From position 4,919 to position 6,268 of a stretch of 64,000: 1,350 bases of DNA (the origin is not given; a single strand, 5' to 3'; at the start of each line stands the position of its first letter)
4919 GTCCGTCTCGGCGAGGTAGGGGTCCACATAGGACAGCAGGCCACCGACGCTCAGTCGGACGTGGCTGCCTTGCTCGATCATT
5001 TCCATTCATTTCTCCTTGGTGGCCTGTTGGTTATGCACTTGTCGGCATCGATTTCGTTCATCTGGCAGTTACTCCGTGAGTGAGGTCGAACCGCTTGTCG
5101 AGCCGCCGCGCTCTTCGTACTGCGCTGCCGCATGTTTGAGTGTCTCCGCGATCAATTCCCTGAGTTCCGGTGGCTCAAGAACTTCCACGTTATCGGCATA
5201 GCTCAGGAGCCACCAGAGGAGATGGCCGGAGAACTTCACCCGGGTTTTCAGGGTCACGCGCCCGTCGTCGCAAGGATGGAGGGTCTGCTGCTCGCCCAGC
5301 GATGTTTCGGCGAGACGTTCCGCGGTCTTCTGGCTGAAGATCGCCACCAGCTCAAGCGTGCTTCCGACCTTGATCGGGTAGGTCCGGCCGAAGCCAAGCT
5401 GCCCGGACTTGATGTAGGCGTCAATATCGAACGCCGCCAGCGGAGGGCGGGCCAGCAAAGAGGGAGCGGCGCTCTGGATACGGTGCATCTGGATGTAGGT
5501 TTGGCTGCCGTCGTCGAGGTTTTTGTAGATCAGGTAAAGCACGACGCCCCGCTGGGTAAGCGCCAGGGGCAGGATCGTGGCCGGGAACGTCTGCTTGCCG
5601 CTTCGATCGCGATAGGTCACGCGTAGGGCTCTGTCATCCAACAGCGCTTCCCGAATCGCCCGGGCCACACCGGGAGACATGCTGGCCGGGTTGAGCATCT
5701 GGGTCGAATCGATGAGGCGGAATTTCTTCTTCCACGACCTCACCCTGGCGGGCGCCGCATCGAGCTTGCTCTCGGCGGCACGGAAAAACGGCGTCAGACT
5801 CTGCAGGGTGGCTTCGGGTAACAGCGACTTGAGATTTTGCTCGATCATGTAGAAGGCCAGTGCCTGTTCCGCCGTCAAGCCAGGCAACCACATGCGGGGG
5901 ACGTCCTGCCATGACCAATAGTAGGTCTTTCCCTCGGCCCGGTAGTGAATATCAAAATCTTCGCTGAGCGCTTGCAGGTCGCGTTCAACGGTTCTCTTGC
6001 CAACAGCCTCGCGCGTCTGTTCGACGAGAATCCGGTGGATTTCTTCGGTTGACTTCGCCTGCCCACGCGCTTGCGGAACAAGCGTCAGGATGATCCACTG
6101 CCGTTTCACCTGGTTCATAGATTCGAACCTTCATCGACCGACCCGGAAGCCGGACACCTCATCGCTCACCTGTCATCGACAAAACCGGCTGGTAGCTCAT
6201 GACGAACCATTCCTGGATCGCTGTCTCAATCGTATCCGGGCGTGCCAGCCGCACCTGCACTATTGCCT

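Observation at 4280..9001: AAA+ ATPase / dead-phosphatase / WYL regulator / acidic protein cassette beside a type IV nuclease: candidate uncharacterised defence or conflict system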

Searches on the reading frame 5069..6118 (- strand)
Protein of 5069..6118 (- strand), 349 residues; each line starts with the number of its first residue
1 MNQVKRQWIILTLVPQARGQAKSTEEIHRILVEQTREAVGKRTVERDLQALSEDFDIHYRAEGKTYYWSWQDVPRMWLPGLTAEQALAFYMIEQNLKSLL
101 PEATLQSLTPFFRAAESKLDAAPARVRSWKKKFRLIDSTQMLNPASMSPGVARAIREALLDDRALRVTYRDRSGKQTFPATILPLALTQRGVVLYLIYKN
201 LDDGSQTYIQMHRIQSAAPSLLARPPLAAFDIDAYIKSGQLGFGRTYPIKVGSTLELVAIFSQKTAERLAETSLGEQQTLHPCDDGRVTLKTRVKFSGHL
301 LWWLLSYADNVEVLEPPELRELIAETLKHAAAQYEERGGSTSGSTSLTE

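Call 4: search_protein_families(library=pfam, proteins=[window:5069-6118:-], max_evalue=0.01)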
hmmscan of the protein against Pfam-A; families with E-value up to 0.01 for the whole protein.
window:5069-6118:- (349 aa): 2 families
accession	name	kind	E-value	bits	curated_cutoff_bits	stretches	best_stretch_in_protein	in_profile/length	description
PF25583.1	WCX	-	2.2e-18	66.8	23.9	1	255-331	3-76/76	WCX domain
PF13280.12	WYL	-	1.8e-07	31.4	21.8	1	152-217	3-68/70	WYL domain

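Call 5: search_protein_families(library=padloc, proteins=[window:5069-6118:-], max_evalue=0.01)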
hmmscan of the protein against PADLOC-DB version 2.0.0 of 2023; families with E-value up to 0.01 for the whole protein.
window:5069-6118:- (349 aa): 6 families
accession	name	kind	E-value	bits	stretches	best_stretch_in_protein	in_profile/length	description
PDLC01652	WYL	-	1.4e-25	88.5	1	147-331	15-162/162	"CAS-I,CAS-II,CAS-III,CAS-IV,CAS-V,CAS-VI; associated_signaling"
PDLC01457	WYL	-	4.6e-12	44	1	38-319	29-229/229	"CAS-I,CAS-II,CAS-III,CAS-IV,CAS-V,CAS-VI; associated_signaling"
PDLC01766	Cas3c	-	1.4e-07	28.2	1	114-334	100-316/1009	-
PDLC01484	WYL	-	0.0019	15.4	0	301-335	403-437/437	"CAS-I,CAS-II,CAS-III,CAS-IV,CAS-V,CAS-VI; associated_signaling"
PDLC01510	WYL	-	0.0019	15.4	0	301-335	403-437/437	"CAS-I,CAS-II,CAS-III,CAS-IV,CAS-V,CAS-VI; associated_signaling"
PDLC01036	WYL/Csx1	-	0.0057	14.4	0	288-328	236-275/279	CARF+WYL C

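Call 6: search_protein_families(library=ncbifam, proteins=[window:5069-6118:-], max_evalue=0.01)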
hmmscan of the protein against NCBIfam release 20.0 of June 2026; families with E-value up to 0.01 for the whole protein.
window:5069-6118:- (349 aa): 0 families

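Call 59: search_protein_families(library=phrogs, proteins=[window:5069-6118:-], max_evalue=0.01)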
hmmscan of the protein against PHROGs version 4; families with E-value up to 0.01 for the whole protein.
window:5069-6118:- (349 aa): 1 family
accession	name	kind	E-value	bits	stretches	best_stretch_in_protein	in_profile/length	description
phrog_13105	-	unknown function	0.00014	22.6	1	147-216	144-211/239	-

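Call 63: search_solved_structures(query=window:5069-6118:-, max_evalue=1)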
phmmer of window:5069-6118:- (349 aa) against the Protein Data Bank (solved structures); distinct sequences matched with E-value up to 1: 8.
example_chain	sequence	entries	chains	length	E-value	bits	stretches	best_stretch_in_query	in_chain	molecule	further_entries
7u02_B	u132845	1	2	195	0.045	16.1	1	261-331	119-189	WYL domain-containing protein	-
7tzv_A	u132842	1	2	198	0.047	16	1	261-331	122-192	WYL domain-containing protein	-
9cu3_B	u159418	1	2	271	0.071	15.4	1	261-331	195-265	WYL domain-containing protein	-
9pfq_Q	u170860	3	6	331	0.11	14.8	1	263-331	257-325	WYL domain-containing protein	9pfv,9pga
8tp8_A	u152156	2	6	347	0.12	14.7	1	263-331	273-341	DeoR-family transcriptional regulator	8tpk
8k74_A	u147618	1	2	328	0.17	14.2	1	157-245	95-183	Alkanal monooxygenase alpha chain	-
3mwm_A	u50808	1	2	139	0.5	12.7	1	10-67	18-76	Putative metal uptake regulation protein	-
7vo0_G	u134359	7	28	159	0.66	12.3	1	11-67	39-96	Putative metal uptake regulation protein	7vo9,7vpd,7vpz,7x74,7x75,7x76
